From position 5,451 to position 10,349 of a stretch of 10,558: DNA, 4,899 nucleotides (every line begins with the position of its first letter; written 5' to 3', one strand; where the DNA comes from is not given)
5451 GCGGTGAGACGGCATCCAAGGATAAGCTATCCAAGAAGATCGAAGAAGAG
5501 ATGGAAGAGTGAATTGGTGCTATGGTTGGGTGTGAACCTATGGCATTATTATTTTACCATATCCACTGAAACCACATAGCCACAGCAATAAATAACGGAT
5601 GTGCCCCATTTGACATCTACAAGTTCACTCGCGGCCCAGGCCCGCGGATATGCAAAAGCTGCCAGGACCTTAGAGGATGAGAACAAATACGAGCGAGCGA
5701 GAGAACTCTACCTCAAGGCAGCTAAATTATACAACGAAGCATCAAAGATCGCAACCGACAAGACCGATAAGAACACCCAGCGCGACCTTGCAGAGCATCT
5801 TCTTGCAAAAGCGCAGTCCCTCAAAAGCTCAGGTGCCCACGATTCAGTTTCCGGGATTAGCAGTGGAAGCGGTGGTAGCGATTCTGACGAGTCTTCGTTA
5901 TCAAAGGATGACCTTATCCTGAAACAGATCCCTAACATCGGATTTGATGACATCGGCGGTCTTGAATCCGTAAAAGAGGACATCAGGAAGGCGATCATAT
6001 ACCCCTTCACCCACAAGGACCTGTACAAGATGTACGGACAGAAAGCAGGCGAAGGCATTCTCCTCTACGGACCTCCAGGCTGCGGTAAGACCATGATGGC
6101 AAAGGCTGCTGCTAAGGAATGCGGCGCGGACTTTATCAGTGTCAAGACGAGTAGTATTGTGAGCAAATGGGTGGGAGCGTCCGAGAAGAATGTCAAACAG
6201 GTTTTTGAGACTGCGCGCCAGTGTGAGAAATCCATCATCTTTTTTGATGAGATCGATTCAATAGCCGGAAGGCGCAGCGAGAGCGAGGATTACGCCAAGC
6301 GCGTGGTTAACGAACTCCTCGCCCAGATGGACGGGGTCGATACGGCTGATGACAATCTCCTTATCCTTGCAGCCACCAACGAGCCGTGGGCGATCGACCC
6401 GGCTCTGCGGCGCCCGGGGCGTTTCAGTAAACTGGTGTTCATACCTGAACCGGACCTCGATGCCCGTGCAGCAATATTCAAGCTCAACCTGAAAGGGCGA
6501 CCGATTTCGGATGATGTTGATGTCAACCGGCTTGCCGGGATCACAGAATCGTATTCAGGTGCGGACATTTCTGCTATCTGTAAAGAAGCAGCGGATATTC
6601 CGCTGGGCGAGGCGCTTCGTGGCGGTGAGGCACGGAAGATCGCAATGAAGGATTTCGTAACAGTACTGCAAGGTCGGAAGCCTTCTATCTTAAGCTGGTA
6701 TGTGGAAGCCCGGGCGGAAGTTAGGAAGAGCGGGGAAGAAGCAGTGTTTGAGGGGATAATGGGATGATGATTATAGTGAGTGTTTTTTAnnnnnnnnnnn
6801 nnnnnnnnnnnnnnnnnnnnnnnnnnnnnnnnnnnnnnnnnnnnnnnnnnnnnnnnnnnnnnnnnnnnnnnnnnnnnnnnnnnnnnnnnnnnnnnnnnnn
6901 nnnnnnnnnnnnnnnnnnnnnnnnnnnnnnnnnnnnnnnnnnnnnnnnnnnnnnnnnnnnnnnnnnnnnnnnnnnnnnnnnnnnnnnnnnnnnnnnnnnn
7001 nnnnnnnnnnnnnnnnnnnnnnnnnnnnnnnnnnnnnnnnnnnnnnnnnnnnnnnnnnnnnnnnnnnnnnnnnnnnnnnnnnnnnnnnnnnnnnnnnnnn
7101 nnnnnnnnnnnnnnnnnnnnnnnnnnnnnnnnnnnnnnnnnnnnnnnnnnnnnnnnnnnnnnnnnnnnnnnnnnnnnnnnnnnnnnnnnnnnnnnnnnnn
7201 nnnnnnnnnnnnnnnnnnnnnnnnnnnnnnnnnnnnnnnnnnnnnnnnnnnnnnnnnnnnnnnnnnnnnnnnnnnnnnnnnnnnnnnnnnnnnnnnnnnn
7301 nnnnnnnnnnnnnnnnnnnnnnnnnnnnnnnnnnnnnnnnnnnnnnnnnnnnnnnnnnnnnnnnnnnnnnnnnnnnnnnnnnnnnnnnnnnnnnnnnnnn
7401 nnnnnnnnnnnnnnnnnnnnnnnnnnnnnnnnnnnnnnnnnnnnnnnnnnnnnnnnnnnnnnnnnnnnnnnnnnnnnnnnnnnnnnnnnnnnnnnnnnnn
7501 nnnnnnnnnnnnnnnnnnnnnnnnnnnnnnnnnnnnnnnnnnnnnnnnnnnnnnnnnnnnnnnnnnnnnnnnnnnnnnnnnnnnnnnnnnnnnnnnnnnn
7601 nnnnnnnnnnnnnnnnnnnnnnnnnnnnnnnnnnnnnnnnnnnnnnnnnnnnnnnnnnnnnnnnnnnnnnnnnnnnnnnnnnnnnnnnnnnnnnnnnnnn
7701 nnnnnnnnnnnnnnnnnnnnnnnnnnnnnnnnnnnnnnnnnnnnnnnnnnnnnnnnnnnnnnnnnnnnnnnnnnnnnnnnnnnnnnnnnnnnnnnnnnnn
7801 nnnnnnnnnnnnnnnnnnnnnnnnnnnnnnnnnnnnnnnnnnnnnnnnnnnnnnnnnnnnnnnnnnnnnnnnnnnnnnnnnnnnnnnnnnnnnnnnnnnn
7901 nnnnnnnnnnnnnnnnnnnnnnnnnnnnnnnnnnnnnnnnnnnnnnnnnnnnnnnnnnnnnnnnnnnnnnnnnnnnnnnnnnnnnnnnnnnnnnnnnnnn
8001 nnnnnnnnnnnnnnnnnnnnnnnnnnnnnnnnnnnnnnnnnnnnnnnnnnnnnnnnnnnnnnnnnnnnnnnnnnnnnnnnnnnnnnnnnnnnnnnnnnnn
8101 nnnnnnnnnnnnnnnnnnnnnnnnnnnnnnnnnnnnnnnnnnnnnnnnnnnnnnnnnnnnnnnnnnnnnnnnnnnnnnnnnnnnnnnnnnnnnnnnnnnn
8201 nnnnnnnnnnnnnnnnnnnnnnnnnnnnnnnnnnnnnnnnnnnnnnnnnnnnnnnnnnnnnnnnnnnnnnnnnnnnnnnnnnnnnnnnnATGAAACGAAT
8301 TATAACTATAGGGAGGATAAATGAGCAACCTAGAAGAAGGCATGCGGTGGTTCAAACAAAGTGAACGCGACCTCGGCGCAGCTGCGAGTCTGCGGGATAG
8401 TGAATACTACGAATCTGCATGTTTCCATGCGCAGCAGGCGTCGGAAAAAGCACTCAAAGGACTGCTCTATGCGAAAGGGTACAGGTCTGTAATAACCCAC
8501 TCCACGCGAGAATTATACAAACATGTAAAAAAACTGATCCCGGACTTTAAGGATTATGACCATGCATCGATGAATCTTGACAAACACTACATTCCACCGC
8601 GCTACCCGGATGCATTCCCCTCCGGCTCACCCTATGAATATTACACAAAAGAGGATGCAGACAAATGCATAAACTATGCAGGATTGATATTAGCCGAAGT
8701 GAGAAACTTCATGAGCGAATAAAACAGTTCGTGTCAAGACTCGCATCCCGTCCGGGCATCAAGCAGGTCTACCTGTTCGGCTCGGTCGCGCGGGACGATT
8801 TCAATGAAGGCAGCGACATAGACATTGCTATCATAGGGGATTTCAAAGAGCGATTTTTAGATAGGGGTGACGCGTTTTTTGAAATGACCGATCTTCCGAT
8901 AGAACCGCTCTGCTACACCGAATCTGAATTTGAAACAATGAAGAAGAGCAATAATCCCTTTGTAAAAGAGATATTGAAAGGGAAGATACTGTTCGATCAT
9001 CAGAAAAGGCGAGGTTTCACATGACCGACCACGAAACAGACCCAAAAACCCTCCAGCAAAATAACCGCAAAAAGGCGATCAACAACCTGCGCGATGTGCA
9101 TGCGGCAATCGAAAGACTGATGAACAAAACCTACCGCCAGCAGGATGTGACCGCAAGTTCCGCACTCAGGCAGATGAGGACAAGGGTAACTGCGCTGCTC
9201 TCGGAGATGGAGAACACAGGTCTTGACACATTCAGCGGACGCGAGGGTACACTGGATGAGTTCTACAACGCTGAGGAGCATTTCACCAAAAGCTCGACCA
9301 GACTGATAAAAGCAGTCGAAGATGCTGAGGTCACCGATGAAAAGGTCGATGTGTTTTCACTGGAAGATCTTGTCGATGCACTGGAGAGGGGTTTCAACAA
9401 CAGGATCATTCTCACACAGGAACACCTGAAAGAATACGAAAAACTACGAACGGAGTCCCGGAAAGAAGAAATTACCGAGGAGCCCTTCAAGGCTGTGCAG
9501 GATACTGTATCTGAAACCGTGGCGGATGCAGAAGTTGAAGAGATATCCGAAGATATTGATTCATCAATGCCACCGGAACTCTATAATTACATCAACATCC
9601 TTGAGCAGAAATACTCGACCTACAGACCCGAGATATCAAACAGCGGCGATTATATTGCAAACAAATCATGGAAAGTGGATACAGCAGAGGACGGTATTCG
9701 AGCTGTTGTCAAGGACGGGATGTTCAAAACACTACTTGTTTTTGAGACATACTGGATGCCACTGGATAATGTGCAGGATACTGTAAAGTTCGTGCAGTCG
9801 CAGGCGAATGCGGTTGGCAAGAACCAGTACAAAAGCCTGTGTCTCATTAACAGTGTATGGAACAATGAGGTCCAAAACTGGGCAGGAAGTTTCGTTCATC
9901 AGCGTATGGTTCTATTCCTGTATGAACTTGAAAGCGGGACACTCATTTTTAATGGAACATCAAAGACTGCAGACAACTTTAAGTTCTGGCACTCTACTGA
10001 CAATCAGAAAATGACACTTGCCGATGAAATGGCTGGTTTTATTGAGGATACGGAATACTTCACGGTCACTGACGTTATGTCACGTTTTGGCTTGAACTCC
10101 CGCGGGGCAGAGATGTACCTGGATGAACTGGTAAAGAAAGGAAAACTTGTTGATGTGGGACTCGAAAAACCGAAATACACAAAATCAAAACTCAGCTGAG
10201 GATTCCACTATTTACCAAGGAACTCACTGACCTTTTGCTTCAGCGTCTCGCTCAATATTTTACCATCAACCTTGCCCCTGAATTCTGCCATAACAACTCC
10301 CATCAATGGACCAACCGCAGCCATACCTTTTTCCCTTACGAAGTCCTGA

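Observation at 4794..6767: ESCRT-III-like plus Vps4-like (MIT-AAA) operon under an RHH regulator in an apparently euryarchaeal, FtsZ-type context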

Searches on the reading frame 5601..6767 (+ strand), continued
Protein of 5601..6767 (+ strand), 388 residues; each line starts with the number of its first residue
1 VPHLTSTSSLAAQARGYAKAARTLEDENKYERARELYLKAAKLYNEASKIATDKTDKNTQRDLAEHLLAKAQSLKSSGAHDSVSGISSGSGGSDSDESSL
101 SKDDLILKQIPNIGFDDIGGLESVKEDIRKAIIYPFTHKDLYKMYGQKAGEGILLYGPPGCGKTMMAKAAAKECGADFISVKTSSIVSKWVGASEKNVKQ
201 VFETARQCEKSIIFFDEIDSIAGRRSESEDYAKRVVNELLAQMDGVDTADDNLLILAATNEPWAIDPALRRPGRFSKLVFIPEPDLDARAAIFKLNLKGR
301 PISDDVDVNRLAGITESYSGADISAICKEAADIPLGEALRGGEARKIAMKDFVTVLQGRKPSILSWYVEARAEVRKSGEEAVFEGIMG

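Call 49: find_encoding_contigs(protein=P0197, flank=10000, max_places=1)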
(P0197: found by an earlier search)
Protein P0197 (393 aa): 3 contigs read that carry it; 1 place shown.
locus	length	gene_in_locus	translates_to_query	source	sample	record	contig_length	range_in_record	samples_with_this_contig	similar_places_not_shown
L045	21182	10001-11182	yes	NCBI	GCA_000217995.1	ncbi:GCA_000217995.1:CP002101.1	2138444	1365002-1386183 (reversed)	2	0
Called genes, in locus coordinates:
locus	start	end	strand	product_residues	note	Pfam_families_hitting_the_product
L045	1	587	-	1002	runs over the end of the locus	PF00270:DEAD, PF04851:ResIII, PF16203:ERCC3_RAD25_C, PF00271:Helicase_C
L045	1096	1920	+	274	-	-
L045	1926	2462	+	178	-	PF01936:NYN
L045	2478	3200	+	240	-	-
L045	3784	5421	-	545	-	PF01105:EMP24_GP25L (weak)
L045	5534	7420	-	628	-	PF04069:OpuAC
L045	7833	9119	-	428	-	PF01145:Band_7 (weak), PF13240:Zn_Ribbon_1 (weak)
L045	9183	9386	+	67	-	PF27540:Mb1296_C (weak)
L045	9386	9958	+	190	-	-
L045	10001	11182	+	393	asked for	PF00004:AAA, PF07724:AAA_2 (faint), PF13173:AAA_14 (weak), PF17862:AAA_lid_3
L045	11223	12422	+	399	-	-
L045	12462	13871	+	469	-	-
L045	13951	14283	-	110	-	PF01451:LMWPc (faint)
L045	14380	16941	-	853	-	PF12895:ANAPC3 (weak), PF25062:ARM_TT21_N (weak), PF00515:TPR_1 (weak), PF07719:TPR_2 (weak), PF13424:TPR_12 (weak), PF14559:TPR_19 (weak), PF12895:ANAPC3 (weak), PF00515:TPR_1, +16 more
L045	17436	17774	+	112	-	-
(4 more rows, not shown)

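Call 52: search_protein_families(library=pfam, proteins=[P0174, P0159, P0162], max_evalue=0.01)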
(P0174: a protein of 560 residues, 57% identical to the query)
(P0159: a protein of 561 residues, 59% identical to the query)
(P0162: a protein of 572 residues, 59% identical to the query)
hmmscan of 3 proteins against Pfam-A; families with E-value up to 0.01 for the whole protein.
P0174 (560 aa): 16 families
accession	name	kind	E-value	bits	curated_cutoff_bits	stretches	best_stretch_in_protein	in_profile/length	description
PF00004.35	AAA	-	2.6e-40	138.3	21.2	1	143-271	1-130/131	ATPase family associated with various cellular activities (AAA)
PF02457.21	DAC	-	3.6e-16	59.3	27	1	434-555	5-118/119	DisA bacterial checkpoint controller nucleotide-binding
PF17862.7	AAA_lid_3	-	2e-09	37.2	27.2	1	294-328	1-35/45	AAA+ lid domain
PF20720.3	nSTAND3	-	0.00015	21.9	27.2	1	142-245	19-108/155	Novel STAND NTPase 3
PF01637.24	ATPase_2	-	0.00029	21.2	33.2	0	130-160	10-40/225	ATPase domain predominantly from Archaea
PF23902.1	AAA_lid_PRS2_C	-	0.0012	19.4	34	1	278-312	4-38/73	PRS2 AAA+ lid C-terminal domain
PF07724.20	AAA_2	-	0.0022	18.5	27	1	141-239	4-105/166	AAA domain (Cdc48 subfamily)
PF05496.18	RuvB_N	-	0.0027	17.9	27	1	142-171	35-64/159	Holliday junction DNA helicase RuvB P-loop domain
PF13173.12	AAA_14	-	0.003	18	27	1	143-226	5-85/129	AAA domain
PF07728.20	AAA_5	-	0.0031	18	22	0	142-161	1-20/139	AAA domain (dynein-related subfamily)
PF04212.24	MIT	-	0.0032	18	30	0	11-52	4-45/66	MIT (microtubule interacting and transport) domain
PF01078.27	Mg_chelatase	-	0.0047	16.8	20.3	0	143-159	25-41/207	Magnesium chelatase, subunit ChlI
PF13207.12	AAA_17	-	0.0049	17.6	27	0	146-185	1-38/136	AAA domain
PF13191.12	AAA_16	-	0.0053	17.7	32.6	0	136-161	17-45/167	AAA ATPase domain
PF13401.12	AAA_22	-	0.0077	17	27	0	141-161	6-26/130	AAA domain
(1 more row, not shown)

P0159 (561 aa): 16 families
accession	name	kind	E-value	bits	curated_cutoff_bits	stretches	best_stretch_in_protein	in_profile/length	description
PF00004.35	AAA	-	6.8e-41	140.2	21.2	1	143-271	1-130/131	ATPase family associated with various cellular activities (AAA)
PF02457.21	DAC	-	2.1e-15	56.8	27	1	437-556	8-118/119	DisA bacterial checkpoint controller nucleotide-binding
PF17862.7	AAA_lid_3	-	6.4e-09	35.7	27.2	1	294-328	1-35/45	AAA+ lid domain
PF20720.3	nSTAND3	-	8.2e-05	22.8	27.2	1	142-245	19-108/155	Novel STAND NTPase 3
PF01637.24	ATPase_2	-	0.00051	20.3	33.2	0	129-160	9-40/225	ATPase domain predominantly from Archaea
PF23902.1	AAA_lid_PRS2_C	-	0.0017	18.9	34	0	278-314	4-40/73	PRS2 AAA+ lid C-terminal domain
PF07728.20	AAA_5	-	0.0029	18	22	0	142-161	1-20/139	AAA domain (dynein-related subfamily)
PF05496.18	RuvB_N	-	0.003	17.8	27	1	142-171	35-64/159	Holliday junction DNA helicase RuvB P-loop domain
PF07724.20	AAA_2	-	0.0033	17.9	27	0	141-239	4-105/166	AAA domain (Cdc48 subfamily)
PF13173.12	AAA_14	-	0.0041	17.6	27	1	143-226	5-85/129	AAA domain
PF13207.12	AAA_17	-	0.0047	17.6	27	0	146-185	1-38/136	AAA domain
PF04212.24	MIT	-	0.0047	17.4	30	0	11-54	4-47/66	MIT (microtubule interacting and transport) domain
PF01078.27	Mg_chelatase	-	0.0057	16.5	20.3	0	143-159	25-41/207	Magnesium chelatase, subunit ChlI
PF06068.19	TIP49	-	0.0062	16.2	23.8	0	140-187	50-99/347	TIP49 P-loop domain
PF13191.12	AAA_16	-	0.0063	17.5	32.6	0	139-161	24-45/167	AAA ATPase domain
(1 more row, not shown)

P0162 (572 aa): 15 families
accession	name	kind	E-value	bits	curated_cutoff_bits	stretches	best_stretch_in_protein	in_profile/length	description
PF00004.35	AAA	-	1.8e-40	138.9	21.2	1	156-284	1-130/131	ATPase family associated with various cellular activities (AAA)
PF02457.21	DAC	-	2e-16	60.1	27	1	446-567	5-118/119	DisA bacterial checkpoint controller nucleotide-binding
PF17862.7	AAA_lid_3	-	1.6e-10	40.8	27.2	1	307-344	1-38/45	AAA+ lid domain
PF20720.3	nSTAND3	-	0.0001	22.5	27.2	1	155-258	19-108/155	Novel STAND NTPase 3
PF23902.1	AAA_lid_PRS2_C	-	0.00031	21.3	34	1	290-359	3-68/73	PRS2 AAA+ lid C-terminal domain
PF01637.24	ATPase_2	-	0.00038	20.8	33.2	0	142-173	9-40/225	ATPase domain predominantly from Archaea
PF07728.20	AAA_5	-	0.0026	18.2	22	0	155-174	1-20/139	AAA domain (dynein-related subfamily)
PF05496.18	RuvB_N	-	0.0028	17.9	27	1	155-184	35-64/159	Holliday junction DNA helicase RuvB P-loop domain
PF07724.20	AAA_2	-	0.0032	18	27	0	154-252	4-105/166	AAA domain (Cdc48 subfamily)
PF13191.12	AAA_16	-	0.0044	18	32.6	0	152-174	24-45/167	AAA ATPase domain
PF13401.12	AAA_22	-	0.0045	17.7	27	0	154-174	6-26/130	AAA domain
PF13207.12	AAA_17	-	0.0053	17.5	27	0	159-198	1-38/136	AAA domain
PF13173.12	AAA_14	-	0.0062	17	27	0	156-234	5-84/129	AAA domain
PF01078.27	Mg_chelatase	-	0.0065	16.3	20.3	0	156-172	25-41/207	Magnesium chelatase, subunit ChlI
PF05673.19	DUF815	-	0.0092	15.6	23.8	0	110-184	19-84/249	Protein of unknown function (DUF815)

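Call 53: find_encoding_contigs(protein=P0174, flank=10000, max_places=2)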
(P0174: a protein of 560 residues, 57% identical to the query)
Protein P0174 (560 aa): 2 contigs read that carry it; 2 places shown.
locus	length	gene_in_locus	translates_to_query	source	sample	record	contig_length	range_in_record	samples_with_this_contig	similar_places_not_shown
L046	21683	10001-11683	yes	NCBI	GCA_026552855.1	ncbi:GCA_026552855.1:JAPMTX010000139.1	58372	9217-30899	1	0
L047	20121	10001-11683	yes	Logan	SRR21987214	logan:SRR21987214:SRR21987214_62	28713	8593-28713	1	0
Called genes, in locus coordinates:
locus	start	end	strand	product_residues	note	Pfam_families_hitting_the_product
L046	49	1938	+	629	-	PF13240:Zn_Ribbon_1 (weak)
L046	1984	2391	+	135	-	PF01934:HepT-like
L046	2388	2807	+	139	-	PF01909:NTP_transf_2, PF18765:Polbeta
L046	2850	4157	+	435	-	-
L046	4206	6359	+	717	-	PF00515:TPR_1, PF07719:TPR_2 (weak), PF13414:TPR_11, PF13432:TPR_16, PF00515:TPR_1 (weak), PF13431:TPR_17, PF00515:TPR_1 (weak), PF13432:TPR_16, +24 more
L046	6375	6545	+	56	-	-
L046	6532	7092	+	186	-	PF19502:DUF6036 (weak)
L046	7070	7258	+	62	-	-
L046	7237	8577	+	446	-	-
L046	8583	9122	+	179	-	-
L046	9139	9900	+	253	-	PF12773:DZR (weak), PF13240:Zn_Ribbon_1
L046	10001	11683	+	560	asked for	PF00004:AAA, PF17862:AAA_lid_3, PF02457:DAC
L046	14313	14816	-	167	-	PF01947:Rv2949c-like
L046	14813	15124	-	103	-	PF18446:DUF5611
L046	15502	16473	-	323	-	-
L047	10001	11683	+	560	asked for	PF00004:AAA, PF17862:AAA_lid_3, PF02457:DAC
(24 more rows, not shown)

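Call 61: search_protein_families(library=padloc, proteins=[window:5601-6767:+], max_evalue=0.001)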
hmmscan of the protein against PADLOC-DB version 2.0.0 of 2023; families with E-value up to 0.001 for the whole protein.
window:5601-6767:+ (388 aa): 7 families
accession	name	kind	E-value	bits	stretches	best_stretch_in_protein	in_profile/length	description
PDLC02196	IetA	-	1.8e-44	150.7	1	42-331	21-298/374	-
PDLC02195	IetA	-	2.9e-35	120.3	1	124-329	112-311/395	-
PDLC04232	IetA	-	3.2e-33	113.5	1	54-329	16-291/330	-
PDLC04231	IetA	-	5.4e-17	60.5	1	104-286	72-249/262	-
PDLC00915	TRIP13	-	1.4e-15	55.5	1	153-298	66-225/302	TRIP13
PDLC00914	TRIP13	-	1.5e-11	42.3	1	153-317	74-250/302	TRIP13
PDLC03838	DolB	-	0.0003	18.1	1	141-220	155-240/375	-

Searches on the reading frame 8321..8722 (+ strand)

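Call 3: search_protein_families(library=pfam, proteins=[window:8321-8722:+], max_evalue=1)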
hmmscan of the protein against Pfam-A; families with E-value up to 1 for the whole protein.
window:8321-8722:+ (133 aa): 2 families
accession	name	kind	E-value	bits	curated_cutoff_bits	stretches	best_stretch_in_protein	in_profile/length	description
PF05168.19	HEPN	-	7.9e-31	107.1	22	1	9-129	3-116/117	HEPN domain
PF03629.24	SASA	-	0.13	12.3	24.8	1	25-78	100-154/226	Carbohydrate esterase, sialic acid-specific acetylesterase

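Call 61: search_protein_families(library=padloc, proteins=[window:8321-8722:+], max_evalue=0.001)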
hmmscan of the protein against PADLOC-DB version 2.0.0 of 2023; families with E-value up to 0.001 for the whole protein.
window:8321-8722:+ (133 aa): 0 families

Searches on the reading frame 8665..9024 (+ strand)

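Call 3: search_protein_families(library=pfam, proteins=[window:8665-9024:+], max_evalue=1)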
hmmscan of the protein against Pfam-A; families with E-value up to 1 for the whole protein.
window:8665-9024:+ (119 aa): 4 families
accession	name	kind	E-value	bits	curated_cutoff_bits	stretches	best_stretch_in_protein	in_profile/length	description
PF18765.7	Polbeta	-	2.4e-14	53.7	26.9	1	25-114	6-92/93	Polymerase beta, Nucleotidyltransferase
PF01909.29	NTP_transf_2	-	3.1e-12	47.1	21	1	19-90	4-78/93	Nucleotidyltransferase domain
PF22600.2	MTPAP-like_central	-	0.0024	18.4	27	1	10-63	20-70/139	Poly(A) RNA polymerase, mitochondrial-like, central palm domain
PF12633.13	Adenyl_cycl_N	-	0.23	11.8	27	1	22-57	81-117/199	Adenylate cyclase NT domain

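Call 61: search_protein_families(library=padloc, proteins=[window:8665-9024:+], max_evalue=0.001)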
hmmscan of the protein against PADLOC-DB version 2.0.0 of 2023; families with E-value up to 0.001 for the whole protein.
window:8665-9024:+ (119 aa): 10 families
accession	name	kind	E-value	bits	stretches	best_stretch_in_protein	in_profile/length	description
PDLC04368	PDC-M05A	-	3.3e-13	47.9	1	15-109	92-186/201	-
PDLC04907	PDC-S09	-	2.9e-12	44.7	1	13-100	8-103/114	-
PDLC04904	PDC-S09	-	2.5e-10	38.5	1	14-76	7-69/104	-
PDLC04903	PDC-S09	-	3.6e-10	38.1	1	13-89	8-90/108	-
PDLC04372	PDC-M05A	-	1.2e-09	36.6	1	31-110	75-156/167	-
PDLC04902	PDC-S09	-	8.3e-09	33.7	1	20-56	9-45/97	-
PDLC04905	PDC-S09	-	1.1e-08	33.4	1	20-101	9-88/101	-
PDLC04906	PDC-S09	-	2.4e-08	32.3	1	12-62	4-52/98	-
PDLC04369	PDC-M05A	-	7.2e-06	23.8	1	11-105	87-178/201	-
PDLC04778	PDC-M70A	-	0.00012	19.6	1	11-58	28-73/355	-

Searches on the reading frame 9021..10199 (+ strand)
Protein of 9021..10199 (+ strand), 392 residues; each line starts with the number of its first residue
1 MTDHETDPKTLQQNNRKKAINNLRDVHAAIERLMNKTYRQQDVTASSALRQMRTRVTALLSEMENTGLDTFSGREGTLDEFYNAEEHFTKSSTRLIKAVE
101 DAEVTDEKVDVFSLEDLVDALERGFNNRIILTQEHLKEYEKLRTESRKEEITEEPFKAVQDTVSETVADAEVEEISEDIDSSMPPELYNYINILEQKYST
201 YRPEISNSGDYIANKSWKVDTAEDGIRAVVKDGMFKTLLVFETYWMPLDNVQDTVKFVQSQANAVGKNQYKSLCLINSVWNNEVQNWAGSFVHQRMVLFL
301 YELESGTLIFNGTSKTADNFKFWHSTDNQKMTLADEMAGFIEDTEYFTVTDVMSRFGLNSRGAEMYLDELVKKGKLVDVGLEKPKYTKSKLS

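Call 3: search_protein_families(library=pfam, proteins=[window:9021-10199:+], max_evalue=1)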
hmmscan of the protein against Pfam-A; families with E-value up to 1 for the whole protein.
window:9021-10199:+ (392 aa): 6 families
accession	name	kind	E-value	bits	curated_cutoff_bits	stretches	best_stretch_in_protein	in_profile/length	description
PF04157.22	EAP30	-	0.0045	17.2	26.8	1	298-377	148-216/219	EAP30/Vps36 family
PF06163.17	DUF977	-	0.0081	16.7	22.1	1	326-380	6-60/134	Bacterial protein of unknown function (DUF977)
PF04033.18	DUF365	-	0.017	15.9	25.9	1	110-158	21-69/96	Domain of unknown function (DUF365)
PF18949.5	DUF5693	-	0.33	9.8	29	1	53-150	20-122/609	Family of unknown function (DUF5693)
PF18476.7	PIN_8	-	0.46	10.8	26.1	1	114-230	20-134/227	PIN like domain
PF19553.4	DUF6076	-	0.68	10.1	23.5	0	132-172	103-143/168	Family of unknown function (DUF6076)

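Call 4: search_protein_families(library=ncbifam, proteins=[window:9021-10199:+], max_evalue=0.1)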
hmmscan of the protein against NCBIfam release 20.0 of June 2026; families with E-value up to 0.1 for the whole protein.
window:9021-10199:+ (392 aa): 2 families
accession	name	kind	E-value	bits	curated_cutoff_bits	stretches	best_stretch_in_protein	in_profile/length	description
NF006815.0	PRK09334.1-5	equivalog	0.00053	20.4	235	1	332-379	48-95/118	30S ribosomal protein S25e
NF053610.1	Sso10a_fam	subfamily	0.051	13.6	60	1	348-378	19-49/64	Sso10a family chromatin protein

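Call 61: search_protein_families(library=padloc, proteins=[window:9021-10199:+], max_evalue=0.001)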
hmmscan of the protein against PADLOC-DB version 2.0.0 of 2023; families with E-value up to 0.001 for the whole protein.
window:9021-10199:+ (392 aa): 0 families
